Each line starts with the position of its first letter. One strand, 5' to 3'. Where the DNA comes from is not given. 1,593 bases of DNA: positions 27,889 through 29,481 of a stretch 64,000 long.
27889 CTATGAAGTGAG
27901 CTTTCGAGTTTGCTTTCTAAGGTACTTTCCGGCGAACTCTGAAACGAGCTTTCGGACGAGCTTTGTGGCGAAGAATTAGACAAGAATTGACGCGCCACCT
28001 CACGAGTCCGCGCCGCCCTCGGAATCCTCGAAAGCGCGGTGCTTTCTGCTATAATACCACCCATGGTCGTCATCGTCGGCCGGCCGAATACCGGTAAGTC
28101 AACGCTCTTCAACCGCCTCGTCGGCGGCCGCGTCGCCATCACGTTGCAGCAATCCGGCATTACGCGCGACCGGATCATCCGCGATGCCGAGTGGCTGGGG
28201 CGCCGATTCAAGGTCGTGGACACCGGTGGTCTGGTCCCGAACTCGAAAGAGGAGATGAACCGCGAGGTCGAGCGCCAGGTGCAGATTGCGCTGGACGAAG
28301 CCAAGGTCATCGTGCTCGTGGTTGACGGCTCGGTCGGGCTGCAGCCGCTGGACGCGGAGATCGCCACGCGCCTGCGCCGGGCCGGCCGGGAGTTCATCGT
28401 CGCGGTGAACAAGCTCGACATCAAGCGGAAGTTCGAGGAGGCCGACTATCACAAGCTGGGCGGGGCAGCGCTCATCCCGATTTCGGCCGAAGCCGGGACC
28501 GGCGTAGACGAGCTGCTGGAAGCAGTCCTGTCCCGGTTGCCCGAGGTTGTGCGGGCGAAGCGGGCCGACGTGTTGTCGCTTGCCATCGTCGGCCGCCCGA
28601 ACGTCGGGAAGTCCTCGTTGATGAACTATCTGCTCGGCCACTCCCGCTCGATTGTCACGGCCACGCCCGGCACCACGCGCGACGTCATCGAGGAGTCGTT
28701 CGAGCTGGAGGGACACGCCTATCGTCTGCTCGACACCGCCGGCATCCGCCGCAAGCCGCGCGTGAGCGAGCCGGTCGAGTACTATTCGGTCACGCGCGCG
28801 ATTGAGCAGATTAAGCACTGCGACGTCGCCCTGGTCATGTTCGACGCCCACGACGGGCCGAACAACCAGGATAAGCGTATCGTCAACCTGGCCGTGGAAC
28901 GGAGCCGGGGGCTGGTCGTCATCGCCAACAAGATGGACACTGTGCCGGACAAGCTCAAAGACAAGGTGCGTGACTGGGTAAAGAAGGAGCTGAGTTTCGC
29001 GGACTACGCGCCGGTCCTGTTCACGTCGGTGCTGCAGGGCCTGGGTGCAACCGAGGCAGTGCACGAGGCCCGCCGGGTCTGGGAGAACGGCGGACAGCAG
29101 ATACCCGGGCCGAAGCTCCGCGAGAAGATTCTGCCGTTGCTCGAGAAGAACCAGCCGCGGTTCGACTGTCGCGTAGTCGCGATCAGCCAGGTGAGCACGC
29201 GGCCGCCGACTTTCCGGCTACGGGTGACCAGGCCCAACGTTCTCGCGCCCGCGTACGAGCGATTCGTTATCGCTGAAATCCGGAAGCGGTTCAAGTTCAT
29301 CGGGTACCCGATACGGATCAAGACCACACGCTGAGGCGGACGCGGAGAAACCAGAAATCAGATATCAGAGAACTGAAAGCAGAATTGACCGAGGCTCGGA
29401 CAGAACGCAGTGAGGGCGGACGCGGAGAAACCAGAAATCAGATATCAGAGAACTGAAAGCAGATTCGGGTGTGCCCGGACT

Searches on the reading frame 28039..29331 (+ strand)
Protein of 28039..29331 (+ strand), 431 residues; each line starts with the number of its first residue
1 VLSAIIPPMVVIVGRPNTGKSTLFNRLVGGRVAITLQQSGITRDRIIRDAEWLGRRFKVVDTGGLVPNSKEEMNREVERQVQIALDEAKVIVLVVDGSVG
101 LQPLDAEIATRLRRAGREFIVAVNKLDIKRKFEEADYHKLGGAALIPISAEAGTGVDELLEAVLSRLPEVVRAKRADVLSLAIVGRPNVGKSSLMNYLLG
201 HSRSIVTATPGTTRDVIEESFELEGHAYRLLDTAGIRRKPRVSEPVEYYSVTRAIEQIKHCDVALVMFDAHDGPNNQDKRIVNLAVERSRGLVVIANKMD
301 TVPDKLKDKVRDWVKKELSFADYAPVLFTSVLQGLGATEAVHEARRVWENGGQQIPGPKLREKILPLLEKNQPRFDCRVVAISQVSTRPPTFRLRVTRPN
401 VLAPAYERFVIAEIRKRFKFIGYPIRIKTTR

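Call 31: search_protein_families(library=pfam, proteins=[window:28039-29331:+], max_evalue=0.001)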
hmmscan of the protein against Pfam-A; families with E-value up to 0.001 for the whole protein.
window:28039-29331:+ (431 aa): 15 families
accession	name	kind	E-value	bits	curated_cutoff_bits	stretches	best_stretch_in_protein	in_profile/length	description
PF01926.29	MMR_HSR1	-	1.9e-53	179.8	21.9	2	181-298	2-113/113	50S ribosome-binding GTPase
PF02421.24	FeoB_N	-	9.7e-26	90.6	27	2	10-162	3-155/156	Ferrous iron transport protein B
PF00009.33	GTP_EFTU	-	1.2e-24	87.3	26.5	2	253-340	85-178/188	Elongation factor Tu GTP binding domain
PF14714.11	KH_dom-like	-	9.6e-13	48.7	27.3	1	355-428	2-79/81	KH-domain-like of EngA bacterial GTPase enzymes, C-terminal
PF00350.29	Dynamin_N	-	3.5e-12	47.1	27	0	181-213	1-33/168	Dynamin family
PF04548.22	AIG1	-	9e-12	45.2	27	1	10-111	3-106/212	AIG1 family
PF03193.22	RsgA_GTPase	-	5.8e-08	33.2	30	0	75-204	10-132/174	RsgA GTPase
PF00071.28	Ras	-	4.2e-06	26.9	21.6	0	181-274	2-85/162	Ras family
PF13401.12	AAA_22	-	5.2e-06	27.2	27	0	9-97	7-92/130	AAA domain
PF08477.19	Roc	-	5.3e-06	27.1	27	0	10-41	2-34/119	Ras of Complex, Roc, domain of DAPkinase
PF09439.16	SRPRB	-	4.3e-05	23.4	25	0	8-99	4-84/178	Signal recognition particle receptor beta subunit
PF00005.33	ABC_tran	-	8.4e-05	23.6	25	0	9-86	13-90/137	ABC transporter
PF05621.17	TniB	-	0.00033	20.6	22.4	0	162-197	18-54/189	Bacterial TniB protein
PF19263.5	DUF5906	-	0.00064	20.8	27.6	0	12-61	1-53/114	Family of unknown function (DUF5906)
PF00025.27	Arf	-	0.00081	19.3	22.3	0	10-138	17-137/174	ADP-ribosylation factor family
